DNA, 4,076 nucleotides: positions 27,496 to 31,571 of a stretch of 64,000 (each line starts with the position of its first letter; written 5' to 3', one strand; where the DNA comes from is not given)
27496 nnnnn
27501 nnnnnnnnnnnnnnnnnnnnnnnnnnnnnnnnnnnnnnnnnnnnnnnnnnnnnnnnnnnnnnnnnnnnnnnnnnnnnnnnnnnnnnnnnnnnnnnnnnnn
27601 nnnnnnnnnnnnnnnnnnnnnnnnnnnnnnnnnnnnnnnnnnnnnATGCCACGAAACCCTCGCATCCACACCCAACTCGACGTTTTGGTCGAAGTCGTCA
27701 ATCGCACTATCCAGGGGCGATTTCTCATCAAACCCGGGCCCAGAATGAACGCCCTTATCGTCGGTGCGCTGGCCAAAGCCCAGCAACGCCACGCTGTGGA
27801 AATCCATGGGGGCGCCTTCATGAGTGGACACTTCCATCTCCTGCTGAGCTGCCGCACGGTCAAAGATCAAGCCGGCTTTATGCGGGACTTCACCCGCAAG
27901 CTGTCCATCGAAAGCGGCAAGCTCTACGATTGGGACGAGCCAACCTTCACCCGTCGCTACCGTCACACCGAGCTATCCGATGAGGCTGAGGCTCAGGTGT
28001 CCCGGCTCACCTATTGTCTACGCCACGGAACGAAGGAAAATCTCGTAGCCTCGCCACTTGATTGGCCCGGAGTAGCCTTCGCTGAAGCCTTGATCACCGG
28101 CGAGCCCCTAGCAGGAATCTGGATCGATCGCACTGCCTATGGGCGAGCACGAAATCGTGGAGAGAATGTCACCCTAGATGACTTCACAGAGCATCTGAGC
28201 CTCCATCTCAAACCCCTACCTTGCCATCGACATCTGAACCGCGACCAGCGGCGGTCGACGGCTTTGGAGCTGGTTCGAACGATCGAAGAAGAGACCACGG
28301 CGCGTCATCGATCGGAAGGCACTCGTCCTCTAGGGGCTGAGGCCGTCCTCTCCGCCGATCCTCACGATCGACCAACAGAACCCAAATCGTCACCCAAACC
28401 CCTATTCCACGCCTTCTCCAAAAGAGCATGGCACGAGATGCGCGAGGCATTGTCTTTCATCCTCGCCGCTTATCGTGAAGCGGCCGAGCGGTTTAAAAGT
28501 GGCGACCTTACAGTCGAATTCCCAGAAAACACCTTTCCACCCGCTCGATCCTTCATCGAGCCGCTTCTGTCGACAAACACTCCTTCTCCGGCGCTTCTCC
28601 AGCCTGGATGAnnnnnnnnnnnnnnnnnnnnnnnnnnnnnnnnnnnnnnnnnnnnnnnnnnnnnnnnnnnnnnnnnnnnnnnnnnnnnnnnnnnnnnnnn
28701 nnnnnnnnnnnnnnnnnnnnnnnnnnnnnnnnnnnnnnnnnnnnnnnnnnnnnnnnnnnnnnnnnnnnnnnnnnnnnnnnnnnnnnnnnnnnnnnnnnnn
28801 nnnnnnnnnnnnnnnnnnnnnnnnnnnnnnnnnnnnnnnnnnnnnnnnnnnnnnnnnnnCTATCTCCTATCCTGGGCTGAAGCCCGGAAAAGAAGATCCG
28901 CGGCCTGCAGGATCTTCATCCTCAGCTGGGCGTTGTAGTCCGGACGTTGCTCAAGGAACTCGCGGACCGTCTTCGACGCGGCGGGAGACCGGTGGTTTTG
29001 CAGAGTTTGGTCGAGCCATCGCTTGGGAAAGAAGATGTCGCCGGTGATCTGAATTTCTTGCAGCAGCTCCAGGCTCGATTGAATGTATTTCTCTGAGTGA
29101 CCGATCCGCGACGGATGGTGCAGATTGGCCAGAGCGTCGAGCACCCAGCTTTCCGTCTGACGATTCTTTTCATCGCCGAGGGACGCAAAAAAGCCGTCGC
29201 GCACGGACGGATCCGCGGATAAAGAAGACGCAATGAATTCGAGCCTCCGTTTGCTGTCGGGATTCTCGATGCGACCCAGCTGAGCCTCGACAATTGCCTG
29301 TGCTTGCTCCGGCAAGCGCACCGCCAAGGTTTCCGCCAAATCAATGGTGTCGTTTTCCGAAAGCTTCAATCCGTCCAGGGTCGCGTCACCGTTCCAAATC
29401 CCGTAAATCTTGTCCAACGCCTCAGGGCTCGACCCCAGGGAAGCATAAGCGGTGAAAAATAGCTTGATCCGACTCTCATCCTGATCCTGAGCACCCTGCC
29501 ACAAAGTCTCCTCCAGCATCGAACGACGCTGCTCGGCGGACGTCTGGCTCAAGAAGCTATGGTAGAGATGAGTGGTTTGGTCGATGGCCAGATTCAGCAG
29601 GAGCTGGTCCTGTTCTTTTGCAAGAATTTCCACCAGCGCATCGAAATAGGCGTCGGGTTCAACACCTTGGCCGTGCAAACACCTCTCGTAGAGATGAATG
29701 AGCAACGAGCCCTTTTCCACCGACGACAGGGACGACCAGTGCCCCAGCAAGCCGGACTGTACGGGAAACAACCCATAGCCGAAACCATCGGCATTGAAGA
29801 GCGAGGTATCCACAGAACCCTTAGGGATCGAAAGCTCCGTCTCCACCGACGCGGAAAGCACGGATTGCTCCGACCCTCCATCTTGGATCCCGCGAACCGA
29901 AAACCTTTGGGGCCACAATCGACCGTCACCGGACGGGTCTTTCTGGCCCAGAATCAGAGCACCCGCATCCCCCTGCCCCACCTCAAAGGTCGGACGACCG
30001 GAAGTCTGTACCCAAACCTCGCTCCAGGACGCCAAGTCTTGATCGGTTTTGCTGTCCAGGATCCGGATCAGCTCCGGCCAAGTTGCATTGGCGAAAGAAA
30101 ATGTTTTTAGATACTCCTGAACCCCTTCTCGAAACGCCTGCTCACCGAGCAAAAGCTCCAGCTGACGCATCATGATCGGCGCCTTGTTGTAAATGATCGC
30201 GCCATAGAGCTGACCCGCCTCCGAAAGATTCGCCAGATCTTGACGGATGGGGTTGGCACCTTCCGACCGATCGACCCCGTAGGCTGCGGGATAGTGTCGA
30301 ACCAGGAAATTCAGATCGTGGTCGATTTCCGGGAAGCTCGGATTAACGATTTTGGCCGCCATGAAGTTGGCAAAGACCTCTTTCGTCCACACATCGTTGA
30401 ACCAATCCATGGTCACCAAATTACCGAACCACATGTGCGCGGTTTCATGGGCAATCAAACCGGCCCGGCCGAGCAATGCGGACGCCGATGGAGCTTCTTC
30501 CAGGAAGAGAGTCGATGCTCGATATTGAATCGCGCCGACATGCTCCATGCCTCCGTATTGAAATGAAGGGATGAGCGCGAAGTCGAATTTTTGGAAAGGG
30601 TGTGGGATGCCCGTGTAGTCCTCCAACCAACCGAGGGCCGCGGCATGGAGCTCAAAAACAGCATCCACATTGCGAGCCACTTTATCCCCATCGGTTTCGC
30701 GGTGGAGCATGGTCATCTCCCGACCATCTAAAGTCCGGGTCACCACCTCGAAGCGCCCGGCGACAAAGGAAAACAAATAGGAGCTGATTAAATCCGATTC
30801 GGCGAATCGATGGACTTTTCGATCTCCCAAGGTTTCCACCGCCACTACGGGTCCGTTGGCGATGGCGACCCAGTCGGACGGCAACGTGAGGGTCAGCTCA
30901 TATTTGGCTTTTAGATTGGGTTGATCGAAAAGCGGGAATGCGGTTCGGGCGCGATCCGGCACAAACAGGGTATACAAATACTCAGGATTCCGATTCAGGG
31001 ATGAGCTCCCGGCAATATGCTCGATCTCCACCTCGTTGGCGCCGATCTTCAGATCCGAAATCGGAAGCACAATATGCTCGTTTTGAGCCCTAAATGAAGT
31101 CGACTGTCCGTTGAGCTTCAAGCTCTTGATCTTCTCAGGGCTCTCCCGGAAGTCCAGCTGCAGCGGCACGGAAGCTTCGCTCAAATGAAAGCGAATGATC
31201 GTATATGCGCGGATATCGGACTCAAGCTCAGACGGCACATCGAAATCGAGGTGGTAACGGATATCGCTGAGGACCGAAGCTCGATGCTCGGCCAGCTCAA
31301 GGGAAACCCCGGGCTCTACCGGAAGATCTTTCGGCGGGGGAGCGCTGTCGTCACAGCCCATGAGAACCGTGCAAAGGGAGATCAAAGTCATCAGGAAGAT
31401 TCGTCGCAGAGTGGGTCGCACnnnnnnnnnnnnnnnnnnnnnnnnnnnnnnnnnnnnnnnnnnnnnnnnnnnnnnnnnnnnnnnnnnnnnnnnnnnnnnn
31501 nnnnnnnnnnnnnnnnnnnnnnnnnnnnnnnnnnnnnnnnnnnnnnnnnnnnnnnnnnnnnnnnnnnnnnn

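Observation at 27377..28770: RAYT-like HUH transposase gene sitting directly behind one of the repeat arrays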

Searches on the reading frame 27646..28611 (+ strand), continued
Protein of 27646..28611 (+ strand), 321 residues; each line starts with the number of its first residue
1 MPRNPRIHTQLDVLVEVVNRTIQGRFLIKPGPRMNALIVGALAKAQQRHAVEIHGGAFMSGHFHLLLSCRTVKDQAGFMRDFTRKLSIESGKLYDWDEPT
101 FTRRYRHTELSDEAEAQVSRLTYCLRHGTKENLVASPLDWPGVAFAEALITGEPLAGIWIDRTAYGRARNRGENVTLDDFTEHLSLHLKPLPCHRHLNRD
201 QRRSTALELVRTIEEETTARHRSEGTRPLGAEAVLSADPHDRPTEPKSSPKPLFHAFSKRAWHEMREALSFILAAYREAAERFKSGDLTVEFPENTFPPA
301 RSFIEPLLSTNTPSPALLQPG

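Call 56: find_encoding_contigs(protein=P0057, flank=2500, max_places=2)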
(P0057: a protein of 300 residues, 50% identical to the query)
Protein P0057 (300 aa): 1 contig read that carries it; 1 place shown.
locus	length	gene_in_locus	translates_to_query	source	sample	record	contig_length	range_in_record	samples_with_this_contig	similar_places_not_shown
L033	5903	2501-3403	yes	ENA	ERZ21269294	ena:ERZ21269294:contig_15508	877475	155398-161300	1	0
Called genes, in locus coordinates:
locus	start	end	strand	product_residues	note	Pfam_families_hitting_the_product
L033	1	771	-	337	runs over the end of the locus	PF13646:HEAT_2 (faint)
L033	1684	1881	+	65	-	-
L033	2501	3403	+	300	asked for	PF01797:Y1_Tnp (weak)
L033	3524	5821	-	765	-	PF13620:CarboxypepD_reg (weak)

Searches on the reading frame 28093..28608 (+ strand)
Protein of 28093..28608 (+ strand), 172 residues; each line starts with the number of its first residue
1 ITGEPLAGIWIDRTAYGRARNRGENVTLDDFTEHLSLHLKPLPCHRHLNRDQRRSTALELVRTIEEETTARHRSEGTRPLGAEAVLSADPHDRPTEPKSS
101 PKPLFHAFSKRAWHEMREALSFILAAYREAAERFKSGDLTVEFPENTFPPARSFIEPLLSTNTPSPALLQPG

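Call 62: search_protein_representatives(protein=window:28093-28608:+)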
Query: 172 residues. Proteins with E-value up to 0.001 (for the whole library): 1450; up to 1e-10: 608; up to 1e-30: 20. The best 150 are listed.
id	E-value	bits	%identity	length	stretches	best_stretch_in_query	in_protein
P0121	4.3e-64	231.8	60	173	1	2-172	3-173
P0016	7.7e-49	182.2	56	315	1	1-158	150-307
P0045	1.4e-46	174.9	56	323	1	2-155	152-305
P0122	4.4e-41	157.0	51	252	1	1-155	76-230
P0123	8.0e-37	143.1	48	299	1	2-158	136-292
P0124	1.7e-35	138.8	48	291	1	2-152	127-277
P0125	2.2e-35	138.4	46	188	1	2-161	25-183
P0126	9.6e-35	136.3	47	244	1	3-155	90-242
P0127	1.6e-34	135.6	49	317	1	3-151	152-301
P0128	1.2e-33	132.7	46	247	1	1-155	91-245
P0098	3.0e-33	131.5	46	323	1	7-153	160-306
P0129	3.5e-33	131.3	44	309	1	2-160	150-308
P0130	3.6e-33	131.2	44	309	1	3-155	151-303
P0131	1.9e-32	128.8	46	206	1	5-156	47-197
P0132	4.5e-32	127.6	44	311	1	3-160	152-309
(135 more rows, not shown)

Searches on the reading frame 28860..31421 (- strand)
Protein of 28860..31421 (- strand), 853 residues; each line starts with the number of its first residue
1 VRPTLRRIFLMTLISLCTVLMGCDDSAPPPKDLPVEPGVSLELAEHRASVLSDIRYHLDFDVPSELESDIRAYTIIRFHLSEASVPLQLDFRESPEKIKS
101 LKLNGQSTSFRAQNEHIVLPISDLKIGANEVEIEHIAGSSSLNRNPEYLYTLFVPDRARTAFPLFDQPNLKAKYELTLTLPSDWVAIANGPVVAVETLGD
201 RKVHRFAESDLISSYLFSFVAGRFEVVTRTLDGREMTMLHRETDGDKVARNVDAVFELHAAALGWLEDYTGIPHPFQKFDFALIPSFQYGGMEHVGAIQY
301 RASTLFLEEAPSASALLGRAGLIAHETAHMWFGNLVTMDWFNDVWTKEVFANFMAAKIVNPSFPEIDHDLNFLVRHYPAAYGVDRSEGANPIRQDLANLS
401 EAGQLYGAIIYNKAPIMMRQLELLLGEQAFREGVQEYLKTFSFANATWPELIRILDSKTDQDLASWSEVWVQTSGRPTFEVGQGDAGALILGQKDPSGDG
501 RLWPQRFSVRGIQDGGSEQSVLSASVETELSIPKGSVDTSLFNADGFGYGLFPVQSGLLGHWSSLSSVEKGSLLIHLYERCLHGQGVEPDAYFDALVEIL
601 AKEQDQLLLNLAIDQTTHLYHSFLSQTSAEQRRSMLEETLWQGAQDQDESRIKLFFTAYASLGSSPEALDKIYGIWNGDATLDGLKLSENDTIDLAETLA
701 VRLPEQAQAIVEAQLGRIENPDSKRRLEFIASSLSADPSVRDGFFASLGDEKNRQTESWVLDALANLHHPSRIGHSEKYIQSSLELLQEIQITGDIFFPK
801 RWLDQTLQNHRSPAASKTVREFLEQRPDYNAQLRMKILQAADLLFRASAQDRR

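Call 41: search_protein_families(library=pfam, proteins=[window:28860-31421:-], max_evalue=0.001)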
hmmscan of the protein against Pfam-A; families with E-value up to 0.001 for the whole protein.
window:28860-31421:- (853 aa): 2 families
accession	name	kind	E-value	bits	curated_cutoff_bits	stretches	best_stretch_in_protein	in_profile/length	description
PF01433.26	Peptidase_M1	-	6.9e-48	163.6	27.7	1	257-470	4-218/218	Peptidase family M1 domain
PF17900.6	Peptidase_M1_N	-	2.9e-14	54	25.8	1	144-216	113-186/186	Peptidase M1 N-terminal domain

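Call 74: find_homologous_proteins(query=window:28860-31421:-, max_evalue=1e-100)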
Query window:28860-31421:- (853 aa): 7993 proteins with E <= 1e-100 among 8000 candidates; the best 120 are listed.
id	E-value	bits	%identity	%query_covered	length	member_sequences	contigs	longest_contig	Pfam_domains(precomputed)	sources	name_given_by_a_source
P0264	0.0e+0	1614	85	99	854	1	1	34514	PF17900.7,PF01433.27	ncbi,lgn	-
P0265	0.0e+0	1178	64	96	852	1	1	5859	PF17900.7,PF01433.27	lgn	-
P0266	0.0e+0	1145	61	95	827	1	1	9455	PF17900.7,PF01433.27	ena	-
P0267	0.0e+0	1143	60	100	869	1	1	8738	PF17900.7,PF01433.27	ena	-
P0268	0.0e+0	1137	61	98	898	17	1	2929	PF17900.7,PF01433.27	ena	-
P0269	0.0e+0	1135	60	99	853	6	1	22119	PF17900.7,PF01433.27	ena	-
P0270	0.0e+0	1124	60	98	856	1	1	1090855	PF17900.7,PF01433.27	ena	-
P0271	0.0e+0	1122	61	97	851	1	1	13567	PF17900.7,PF01433.27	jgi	-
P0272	0.0e+0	1121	59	98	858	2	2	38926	PF17900.7,PF01433.27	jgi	jgi:aminopeptidase N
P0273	0.0e+0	1118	59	97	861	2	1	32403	PF17900.7,PF01433.27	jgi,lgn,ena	-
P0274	0.0e+0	1117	59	98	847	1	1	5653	PF17900.7,PF01433.27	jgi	-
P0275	0.0e+0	1115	59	99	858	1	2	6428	PF17900.7,PF01433.27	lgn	-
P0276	0.0e+0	1115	61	99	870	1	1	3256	PF17900.7,PF01433.27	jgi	jgi:aminopeptidase N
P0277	0.0e+0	1115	60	98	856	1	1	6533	PF17900.7,PF01433.27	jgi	jgi:aminopeptidase N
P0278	0.0e+0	1114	59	99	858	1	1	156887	PF17900.7,PF01433.27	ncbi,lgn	-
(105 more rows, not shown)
